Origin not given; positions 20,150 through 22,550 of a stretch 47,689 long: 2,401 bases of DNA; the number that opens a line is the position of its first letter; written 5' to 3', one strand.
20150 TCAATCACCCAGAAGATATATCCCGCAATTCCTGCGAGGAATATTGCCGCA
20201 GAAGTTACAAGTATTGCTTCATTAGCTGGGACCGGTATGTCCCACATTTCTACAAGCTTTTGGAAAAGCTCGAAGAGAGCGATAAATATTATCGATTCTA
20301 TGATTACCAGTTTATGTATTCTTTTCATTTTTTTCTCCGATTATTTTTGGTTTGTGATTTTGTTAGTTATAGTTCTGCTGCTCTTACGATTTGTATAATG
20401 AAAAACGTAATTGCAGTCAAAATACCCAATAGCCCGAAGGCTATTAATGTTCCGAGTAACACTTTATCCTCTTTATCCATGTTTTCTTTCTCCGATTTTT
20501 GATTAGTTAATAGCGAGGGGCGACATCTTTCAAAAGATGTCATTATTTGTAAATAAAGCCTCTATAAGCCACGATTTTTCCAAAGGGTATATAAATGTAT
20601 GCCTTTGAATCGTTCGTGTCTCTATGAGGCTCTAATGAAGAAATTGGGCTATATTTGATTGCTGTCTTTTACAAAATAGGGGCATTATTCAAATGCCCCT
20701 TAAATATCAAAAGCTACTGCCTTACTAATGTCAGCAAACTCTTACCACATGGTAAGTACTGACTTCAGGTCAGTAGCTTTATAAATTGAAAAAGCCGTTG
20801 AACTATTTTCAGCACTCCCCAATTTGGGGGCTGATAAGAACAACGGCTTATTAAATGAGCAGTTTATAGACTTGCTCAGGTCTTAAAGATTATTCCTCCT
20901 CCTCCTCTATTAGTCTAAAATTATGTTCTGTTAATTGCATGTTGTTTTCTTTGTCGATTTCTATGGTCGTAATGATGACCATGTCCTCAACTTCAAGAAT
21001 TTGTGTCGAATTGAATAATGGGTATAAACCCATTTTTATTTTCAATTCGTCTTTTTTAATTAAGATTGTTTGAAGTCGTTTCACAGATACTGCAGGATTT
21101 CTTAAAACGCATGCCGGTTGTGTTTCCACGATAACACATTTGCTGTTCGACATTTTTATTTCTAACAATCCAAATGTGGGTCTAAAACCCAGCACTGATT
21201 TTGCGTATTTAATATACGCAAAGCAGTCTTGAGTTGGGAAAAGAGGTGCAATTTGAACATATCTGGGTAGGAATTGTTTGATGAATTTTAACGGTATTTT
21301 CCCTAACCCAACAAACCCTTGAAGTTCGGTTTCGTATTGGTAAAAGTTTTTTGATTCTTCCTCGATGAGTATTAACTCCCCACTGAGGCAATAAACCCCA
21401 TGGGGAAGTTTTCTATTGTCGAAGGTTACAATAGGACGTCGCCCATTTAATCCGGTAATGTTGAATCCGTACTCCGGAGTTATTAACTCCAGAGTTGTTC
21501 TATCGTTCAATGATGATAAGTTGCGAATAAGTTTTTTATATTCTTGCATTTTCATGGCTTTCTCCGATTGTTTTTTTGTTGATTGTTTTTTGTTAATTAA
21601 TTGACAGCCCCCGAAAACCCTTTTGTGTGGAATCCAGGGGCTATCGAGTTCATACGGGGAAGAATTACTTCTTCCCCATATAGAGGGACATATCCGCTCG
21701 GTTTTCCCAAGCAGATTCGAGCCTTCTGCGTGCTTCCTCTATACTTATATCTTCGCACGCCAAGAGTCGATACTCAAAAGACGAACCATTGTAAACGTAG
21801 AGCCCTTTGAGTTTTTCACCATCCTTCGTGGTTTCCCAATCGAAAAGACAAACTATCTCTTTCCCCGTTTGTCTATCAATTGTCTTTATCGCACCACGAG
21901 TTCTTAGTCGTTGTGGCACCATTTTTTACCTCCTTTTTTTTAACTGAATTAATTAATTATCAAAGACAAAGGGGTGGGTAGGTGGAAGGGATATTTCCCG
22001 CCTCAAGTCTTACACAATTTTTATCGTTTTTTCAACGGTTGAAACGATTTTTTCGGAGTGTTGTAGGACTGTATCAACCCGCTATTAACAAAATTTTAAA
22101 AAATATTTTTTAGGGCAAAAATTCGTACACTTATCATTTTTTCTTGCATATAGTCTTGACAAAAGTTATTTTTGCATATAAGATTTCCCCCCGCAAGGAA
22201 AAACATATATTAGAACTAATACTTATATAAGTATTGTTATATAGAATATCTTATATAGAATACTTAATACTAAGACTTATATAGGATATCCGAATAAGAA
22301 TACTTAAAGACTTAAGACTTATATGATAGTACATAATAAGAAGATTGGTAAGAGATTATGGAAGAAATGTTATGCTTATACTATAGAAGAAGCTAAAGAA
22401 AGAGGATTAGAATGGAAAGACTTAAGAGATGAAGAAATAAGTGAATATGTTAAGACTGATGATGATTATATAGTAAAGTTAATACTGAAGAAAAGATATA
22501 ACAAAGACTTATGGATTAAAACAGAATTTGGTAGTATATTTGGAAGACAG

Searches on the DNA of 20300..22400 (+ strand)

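Call 52: search_rna_families(source=window, start=20300, end=22400, threshold=evalue, max_evalue=1)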
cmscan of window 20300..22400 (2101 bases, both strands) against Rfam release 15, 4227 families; matches with E-value up to 1: 1.
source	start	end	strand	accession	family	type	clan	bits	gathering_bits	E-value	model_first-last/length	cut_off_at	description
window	21185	21235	+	RF03394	mir-2574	Gene; miRNA;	-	20.3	90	0.58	1-68/68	no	mir-2574 microRNA precursor family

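Call 99: build_rna_model(alignment_id=A7, structure=none)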
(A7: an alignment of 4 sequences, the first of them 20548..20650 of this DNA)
Model R1 built from alignment A7 (4 sequences, 104 columns); structure: none (sequence only).
model positions 103; base pairs 0; branch points 0; effective number of sequences 3.47; information 0.557 bits per position. No base pairs: searches with it score sequence only.

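Call 100: search_with_rna_model(model_id=R1, sources=[window, L166, L167, L168, L169, L170, L171, L172, L173, L174, L175, L176, L177, L178, L179, L180, L181, L182, L183, L184, L185, L186, L187, L188, L189, L190, L191, L192, L193, L194, L195, L196, L197, L198, L199, L200, L201, L202, L203, L204, L205, L206, L207, L208, L209, L210, L211, L212, L213, L214, L215, L216, L217, L218, L219, L220, L221, L222, L223, L224, L225, L226, L227, L228, L229, L230, L231, L232, L233, L234, L235, L236, L237, L238, L239, L240, L241, L242, L243, L244, L245, L126, L019, L020, L021, L022, L023, L024, L027, L028, L031, L035], max_evalue=10)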
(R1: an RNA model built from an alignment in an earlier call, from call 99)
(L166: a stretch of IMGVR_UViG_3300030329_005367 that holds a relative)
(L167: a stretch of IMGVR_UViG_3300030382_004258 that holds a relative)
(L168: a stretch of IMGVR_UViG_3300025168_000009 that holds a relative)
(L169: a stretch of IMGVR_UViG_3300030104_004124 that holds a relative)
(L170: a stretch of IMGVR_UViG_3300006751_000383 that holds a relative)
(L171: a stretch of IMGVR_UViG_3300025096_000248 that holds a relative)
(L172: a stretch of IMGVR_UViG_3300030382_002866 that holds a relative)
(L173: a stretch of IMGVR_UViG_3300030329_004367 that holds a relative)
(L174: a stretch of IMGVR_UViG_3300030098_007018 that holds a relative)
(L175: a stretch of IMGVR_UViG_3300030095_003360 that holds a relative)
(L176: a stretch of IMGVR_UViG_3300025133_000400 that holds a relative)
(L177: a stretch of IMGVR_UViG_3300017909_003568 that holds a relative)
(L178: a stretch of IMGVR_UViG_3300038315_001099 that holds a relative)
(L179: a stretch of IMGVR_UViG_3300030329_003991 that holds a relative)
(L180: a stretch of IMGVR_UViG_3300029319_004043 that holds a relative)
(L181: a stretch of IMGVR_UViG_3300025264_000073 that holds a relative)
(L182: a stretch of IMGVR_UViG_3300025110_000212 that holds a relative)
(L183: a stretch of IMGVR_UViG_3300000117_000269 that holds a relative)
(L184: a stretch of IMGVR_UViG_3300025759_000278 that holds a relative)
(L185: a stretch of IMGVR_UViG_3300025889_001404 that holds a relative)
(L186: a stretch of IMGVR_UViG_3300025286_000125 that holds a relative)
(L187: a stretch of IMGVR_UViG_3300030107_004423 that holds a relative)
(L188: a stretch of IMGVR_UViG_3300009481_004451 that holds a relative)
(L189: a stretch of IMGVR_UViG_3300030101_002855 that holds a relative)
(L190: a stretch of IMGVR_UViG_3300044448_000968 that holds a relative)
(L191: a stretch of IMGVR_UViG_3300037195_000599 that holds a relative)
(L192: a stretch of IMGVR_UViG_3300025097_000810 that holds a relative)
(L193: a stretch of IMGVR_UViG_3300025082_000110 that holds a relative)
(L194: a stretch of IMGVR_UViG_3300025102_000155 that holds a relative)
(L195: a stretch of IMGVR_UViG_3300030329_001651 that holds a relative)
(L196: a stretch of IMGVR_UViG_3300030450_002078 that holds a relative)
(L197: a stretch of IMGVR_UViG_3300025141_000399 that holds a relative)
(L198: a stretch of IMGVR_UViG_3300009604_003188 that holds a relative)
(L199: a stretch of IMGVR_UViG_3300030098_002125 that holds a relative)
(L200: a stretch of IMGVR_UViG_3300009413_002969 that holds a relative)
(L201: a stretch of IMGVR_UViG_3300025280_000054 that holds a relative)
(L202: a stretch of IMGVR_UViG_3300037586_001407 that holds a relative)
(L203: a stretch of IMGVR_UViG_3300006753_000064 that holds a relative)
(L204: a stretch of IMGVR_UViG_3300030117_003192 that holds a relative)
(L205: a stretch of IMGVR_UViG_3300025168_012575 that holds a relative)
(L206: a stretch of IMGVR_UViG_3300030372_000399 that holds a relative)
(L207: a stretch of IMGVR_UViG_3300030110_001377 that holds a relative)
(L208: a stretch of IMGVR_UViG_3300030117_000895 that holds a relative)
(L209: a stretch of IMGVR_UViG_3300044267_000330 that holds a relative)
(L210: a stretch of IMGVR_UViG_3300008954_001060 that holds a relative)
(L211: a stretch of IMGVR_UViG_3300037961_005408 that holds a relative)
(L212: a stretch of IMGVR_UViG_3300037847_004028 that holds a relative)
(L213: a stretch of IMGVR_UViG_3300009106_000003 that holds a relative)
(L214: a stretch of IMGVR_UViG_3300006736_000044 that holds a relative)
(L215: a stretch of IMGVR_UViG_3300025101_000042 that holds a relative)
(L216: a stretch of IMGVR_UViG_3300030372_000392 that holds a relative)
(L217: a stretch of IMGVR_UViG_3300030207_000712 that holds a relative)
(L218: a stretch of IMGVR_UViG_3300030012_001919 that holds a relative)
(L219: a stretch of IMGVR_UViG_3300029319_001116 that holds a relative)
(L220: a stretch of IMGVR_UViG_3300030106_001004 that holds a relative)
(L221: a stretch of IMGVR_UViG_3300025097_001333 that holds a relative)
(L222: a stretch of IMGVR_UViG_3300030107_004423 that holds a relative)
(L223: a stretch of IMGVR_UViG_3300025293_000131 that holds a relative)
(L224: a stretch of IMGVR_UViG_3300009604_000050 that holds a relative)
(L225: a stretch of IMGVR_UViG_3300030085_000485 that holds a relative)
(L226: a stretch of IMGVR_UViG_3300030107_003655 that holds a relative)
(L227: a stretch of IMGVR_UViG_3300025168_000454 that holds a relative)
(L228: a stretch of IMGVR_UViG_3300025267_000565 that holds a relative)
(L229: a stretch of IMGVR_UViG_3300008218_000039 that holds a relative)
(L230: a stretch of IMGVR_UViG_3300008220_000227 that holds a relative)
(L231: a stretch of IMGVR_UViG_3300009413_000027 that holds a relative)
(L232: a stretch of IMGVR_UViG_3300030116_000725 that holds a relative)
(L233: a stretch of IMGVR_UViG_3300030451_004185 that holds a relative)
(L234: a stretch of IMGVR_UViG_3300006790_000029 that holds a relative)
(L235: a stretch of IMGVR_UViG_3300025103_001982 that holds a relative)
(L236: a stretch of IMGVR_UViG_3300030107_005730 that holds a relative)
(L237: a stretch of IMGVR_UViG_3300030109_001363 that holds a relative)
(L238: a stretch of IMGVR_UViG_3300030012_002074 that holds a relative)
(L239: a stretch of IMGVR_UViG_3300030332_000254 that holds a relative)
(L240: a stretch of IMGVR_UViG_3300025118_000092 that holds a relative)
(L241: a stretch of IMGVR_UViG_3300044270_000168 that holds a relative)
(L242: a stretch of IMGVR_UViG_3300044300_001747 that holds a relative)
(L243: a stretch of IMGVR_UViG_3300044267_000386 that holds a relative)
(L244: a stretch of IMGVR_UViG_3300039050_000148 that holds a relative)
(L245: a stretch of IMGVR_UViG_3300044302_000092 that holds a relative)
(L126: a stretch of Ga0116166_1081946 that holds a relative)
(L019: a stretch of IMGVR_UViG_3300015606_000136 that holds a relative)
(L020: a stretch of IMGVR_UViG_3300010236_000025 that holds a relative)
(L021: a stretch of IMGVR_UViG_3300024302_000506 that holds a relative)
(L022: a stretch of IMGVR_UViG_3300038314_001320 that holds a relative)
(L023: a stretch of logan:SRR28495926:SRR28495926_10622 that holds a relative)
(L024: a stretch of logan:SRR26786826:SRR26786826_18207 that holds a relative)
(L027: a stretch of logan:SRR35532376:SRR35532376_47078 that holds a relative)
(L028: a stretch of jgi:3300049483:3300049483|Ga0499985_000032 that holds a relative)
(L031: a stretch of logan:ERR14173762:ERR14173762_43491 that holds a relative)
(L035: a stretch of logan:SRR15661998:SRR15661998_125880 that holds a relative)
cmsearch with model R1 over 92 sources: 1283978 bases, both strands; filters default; matches with E-value up to 10: 14.
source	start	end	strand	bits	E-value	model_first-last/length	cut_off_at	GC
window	34106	34206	+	86.5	9.1e-25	2-102/103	-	0.38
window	20549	20648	+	85.6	1.8e-24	2-101/103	-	0.37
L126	768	866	-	82.8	1.2e-23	3-101/103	-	0.4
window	8695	8794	-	76.6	1.1e-21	2-101/103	-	0.33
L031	12560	12648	-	29.2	6.5e-07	3-92/103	-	0.35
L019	4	91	+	17.2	0.0037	15-102/103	-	0.39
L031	15197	15282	+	14.1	0.035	17-101/103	-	0.42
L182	9905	9938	-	13.2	0.066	29-62/103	-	0.21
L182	2363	2434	-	12.4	0.12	26-92/103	-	0.35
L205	7308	7358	+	12.2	0.13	2-52/103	-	0.22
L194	4251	4293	+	12.1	0.14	9-53/103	-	0.35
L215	6537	6603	+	11.1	0.3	16-81/103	-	0.3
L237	7499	7564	+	9.9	0.69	6-69/103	-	0.35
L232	57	112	+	9.2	1.1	25-80/103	-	0.34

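Call 101: search_with_rna_model(model_id=R1, sources=[L031, L019], max_evalue=1, show_alignments=4, filters=off)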
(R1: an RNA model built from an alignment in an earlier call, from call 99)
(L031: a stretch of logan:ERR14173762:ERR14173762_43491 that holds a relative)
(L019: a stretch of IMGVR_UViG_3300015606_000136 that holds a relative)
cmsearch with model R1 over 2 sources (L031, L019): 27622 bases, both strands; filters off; matches with E-value up to 1: 11.
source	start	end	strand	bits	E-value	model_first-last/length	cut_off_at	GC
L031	12561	12648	-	29.2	1.4e-08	3-91/103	-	0.34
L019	4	91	+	17.2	7.8e-05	15-102/103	-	0.39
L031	15206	15282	+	13.9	0.00084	25-101/103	-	0.42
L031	3953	3999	+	10.9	0.0073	5-55/103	-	0.32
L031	19778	19840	-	8.4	0.044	4-78/103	-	0.32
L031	13145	13187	+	5.9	0.27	20-62/103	-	0.35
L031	9695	9724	+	5.6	0.32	30-59/103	-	0.3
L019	2982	3017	+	5.5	0.35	25-60/103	-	0.36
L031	10645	10719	+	5.3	0.41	16-90/103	-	0.43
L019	517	536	+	4.9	0.53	43-62/103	-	0.2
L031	6447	6486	-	4.9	0.55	21-61/103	-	0.17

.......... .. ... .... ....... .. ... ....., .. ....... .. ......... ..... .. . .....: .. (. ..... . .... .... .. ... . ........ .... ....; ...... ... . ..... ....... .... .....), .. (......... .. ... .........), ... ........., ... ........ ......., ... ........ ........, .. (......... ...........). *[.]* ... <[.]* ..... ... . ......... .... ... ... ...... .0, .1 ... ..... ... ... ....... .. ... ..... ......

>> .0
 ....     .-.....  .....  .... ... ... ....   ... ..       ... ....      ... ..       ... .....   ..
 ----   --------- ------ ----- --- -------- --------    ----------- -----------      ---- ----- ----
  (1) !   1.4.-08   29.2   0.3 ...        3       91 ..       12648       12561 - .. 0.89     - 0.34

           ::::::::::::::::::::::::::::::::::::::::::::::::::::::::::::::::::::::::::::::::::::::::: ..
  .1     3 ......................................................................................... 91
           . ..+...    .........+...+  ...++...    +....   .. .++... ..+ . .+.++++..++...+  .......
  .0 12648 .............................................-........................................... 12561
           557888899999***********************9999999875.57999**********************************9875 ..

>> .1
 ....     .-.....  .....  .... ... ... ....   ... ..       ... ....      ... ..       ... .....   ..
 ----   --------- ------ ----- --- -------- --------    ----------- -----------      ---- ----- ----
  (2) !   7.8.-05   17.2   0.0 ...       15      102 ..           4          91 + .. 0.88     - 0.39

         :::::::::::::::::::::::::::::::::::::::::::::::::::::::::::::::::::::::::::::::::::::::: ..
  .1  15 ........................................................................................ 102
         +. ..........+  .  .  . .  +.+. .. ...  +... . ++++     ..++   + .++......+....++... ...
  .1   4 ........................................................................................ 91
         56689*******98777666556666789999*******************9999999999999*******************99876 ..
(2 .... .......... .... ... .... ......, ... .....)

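Call 108: search_with_rna_model(model_id=R1, source=window, max_evalue=5, filters=off)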
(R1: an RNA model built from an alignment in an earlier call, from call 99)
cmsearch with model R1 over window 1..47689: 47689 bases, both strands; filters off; matches with E-value up to 5: 38.
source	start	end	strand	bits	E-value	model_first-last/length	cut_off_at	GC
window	34106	34206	+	86.5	3.4e-26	2-102/103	-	0.38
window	20549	20648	+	85.6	6.5e-26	2-101/103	-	0.37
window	8695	8794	-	76.6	3.9e-23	2-101/103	-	0.33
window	20552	20625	-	7.8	0.12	17-89/103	-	0.35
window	13665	13683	-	7.1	0.19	41-59/103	-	0.26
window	10125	10178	-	6.5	0.31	5-54/103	-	0.22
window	8196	8239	-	6.3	0.35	57-100/103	-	0.57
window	29965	30013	-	6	0.41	7-52/103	-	0.35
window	31007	31052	+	5.9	0.47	6-49/103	-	0.26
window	8226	8298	+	5.8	0.5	24-97/103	-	0.37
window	28463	28507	-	5.6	0.57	30-71/103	-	0.38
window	9120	9174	+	5.2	0.76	15-67/103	-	0.22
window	5820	5841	+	5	0.86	40-61/103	-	0.23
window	16278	16300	+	4.6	1.2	39-61/103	-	0.39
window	27682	27721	+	4.6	1.2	39-86/103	-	0.4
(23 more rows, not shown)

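Call 113: build_rna_model(alignment_id=A10, structure=none)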
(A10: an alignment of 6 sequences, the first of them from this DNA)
Model R2 built from alignment A10 (6 sequences, 110 columns); structure: none (sequence only).
model positions 110; base pairs 0; branch points 0; effective number of sequences 4.74; information 0.523 bits per position. No base pairs: searches with it score sequence only.

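Call 114: search_with_rna_model(model_id=R2, sources=[L019, L020, L021, L022, L023, L024, L027, L028, L029, L031, L032, L035, L038, L126, L166, L167, L168, L169, L170, L171, L172, L173, L174, L175, L176, L177, L178, L179, L180, L181, L182, L183, L184, L185, L186, L187, L188, L189, L190, L191, L192, L193, L194, L195, L196, L197, L198, L199, L200, L201, L202, L203, L204, L205, L206, L207, L208, L209, L210, L211, L212, L213, L214, L215, L216, L217, L218, L219, L220, L221, L222, L223, L224, L225, L226, L227, L228, L229, L230, L231, L232, L233, L234, L235, L236, L237, L238, L239, L240, L241, L242, L243, L244, L245, L033, window], max_evalue=1)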
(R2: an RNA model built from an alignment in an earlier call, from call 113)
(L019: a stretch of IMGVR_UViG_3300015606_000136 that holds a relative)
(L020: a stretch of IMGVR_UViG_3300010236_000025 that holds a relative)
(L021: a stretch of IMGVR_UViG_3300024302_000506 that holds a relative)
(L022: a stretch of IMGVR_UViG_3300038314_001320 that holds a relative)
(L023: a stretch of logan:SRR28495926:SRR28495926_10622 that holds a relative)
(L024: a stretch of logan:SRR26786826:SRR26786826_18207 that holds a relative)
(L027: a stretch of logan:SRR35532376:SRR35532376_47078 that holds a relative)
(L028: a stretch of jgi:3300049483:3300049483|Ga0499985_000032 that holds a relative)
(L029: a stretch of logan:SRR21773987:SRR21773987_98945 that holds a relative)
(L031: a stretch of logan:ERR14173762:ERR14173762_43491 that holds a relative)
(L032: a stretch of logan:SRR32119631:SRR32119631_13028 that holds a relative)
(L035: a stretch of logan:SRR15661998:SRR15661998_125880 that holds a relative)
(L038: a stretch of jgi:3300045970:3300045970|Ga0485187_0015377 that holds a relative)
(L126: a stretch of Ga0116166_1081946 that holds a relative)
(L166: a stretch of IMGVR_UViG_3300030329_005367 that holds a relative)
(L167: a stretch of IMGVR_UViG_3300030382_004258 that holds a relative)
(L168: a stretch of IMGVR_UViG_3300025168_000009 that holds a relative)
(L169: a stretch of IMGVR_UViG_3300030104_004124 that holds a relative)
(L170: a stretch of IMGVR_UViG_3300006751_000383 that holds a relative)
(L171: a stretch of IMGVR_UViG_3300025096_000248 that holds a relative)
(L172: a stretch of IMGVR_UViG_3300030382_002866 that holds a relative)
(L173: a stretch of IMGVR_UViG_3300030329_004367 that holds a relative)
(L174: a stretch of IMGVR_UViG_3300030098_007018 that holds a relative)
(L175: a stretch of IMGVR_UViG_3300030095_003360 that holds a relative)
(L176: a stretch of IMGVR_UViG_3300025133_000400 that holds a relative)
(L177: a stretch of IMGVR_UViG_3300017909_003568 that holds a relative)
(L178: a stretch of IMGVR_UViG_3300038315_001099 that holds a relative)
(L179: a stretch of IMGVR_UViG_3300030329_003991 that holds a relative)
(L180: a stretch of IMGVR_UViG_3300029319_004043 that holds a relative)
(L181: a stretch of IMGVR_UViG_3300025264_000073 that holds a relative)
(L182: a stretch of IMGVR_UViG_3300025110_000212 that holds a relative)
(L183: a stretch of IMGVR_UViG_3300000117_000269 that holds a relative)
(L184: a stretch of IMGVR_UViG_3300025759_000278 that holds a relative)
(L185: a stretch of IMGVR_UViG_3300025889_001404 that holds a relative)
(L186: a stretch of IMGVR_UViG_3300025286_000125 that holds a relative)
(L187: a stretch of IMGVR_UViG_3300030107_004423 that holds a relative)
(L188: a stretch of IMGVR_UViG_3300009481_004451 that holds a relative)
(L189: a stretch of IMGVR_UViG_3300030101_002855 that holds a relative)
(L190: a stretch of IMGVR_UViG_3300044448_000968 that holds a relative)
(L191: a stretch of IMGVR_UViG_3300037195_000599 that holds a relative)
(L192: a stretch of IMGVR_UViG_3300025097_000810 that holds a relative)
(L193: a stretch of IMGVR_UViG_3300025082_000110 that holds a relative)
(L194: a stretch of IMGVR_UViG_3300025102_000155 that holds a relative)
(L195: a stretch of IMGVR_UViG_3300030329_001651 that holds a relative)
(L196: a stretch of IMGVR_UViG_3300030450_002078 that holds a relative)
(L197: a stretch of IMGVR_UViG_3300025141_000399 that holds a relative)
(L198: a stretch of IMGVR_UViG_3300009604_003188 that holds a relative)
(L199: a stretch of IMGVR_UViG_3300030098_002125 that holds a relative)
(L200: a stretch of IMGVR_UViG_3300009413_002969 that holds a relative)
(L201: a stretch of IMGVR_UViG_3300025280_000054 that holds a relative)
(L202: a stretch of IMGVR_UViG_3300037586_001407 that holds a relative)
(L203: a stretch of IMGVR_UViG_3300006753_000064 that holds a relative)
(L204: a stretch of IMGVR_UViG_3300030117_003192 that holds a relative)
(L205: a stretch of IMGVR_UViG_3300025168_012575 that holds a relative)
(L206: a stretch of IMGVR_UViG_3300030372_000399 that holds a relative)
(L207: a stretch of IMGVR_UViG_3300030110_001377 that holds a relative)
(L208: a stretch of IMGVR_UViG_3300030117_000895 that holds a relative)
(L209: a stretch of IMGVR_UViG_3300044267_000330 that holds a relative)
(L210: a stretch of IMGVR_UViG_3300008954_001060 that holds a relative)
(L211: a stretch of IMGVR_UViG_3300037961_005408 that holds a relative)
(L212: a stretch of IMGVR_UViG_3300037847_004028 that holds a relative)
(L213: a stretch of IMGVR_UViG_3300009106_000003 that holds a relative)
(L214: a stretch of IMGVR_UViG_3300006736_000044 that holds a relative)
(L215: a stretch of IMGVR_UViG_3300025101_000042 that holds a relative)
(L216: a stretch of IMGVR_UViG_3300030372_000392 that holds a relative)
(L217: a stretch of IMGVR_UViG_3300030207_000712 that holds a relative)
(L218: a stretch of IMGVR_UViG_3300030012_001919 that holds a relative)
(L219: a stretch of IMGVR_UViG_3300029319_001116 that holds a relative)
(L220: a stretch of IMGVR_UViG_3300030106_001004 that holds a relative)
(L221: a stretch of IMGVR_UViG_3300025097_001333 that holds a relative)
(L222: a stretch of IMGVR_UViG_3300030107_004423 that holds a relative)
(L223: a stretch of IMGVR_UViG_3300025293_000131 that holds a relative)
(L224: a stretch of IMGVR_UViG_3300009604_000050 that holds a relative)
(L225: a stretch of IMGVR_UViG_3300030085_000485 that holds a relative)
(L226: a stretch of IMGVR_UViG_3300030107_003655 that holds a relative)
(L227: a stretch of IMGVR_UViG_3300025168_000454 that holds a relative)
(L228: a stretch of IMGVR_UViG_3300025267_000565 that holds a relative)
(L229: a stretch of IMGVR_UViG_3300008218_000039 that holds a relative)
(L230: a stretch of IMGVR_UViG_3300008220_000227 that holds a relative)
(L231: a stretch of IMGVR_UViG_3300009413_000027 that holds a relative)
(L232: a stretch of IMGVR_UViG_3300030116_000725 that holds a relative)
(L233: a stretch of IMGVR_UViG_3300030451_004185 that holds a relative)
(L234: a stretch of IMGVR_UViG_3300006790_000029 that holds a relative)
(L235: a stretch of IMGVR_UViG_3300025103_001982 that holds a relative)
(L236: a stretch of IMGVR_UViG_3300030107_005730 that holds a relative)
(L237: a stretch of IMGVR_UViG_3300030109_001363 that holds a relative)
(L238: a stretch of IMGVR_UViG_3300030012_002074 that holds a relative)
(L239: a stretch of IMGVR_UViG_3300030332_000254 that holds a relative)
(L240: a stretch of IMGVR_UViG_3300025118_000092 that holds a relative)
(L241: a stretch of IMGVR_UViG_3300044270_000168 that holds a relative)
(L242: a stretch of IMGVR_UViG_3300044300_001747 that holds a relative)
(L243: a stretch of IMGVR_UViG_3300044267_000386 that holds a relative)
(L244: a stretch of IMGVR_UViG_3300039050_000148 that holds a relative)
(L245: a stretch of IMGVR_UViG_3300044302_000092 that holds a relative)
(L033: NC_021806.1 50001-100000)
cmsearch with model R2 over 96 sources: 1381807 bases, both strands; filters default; matches with E-value up to 1: 12.
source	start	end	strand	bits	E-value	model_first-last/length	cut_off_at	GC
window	20549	20657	+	86.4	1.1e-24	2-110/110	-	0.36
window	34106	34214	+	82.9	1.4e-23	2-110/110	-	0.37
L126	761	866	-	75.5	2.9e-21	3-108/110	-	0.4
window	8687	8794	-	70.4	1.1e-19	2-109/110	-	0.32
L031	12542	12649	-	67.6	8.3e-19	2-110/110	-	0.32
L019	3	99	+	63.4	1.7e-17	14-110/110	-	0.37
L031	15206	15284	+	15.9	0.011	25-103/110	-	0.43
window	8186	8236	-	12.6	0.12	60-110/110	-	0.53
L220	13415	13470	+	11.2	0.32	50-104/110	-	0.36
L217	17601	17657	+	11.2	0.32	49-104/110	-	0.32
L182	9905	9941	-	10.8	0.43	25-62/110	-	0.24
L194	18479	18535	+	9.7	0.96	49-104/110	-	0.35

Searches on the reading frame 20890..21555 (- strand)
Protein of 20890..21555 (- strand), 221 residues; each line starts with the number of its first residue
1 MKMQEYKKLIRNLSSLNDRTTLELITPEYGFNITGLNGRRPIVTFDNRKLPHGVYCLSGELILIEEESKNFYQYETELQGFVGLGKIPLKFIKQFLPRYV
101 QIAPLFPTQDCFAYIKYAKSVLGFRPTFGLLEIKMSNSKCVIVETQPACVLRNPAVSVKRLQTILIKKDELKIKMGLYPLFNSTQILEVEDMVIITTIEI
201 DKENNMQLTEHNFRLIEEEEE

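Call 25: search_protein_families(library=phrogs, proteins=[window:20890-21555:-], max_evalue=0.001)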
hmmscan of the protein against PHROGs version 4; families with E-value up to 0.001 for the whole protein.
window:20890-21555:- (221 aa): 0 families

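Call 41: find_related_loci(query=window:20890-21555:-, collection=viral_contigs, flank=6000)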
Query window:20890-21555:- (221 aa) in viral_contigs; peptide patterns used: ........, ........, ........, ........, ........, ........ (x = any residue, [..] = any of these).
8 stretches matched a pattern, but none encodes a relative of the query by tblastn (E <= 1e-3).

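Call 66: search_protein_families(library=pfam, proteins=[window:20890-21555:-], max_evalue=0.05)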
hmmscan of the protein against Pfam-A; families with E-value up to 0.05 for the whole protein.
window:20890-21555:- (221 aa): 0 families
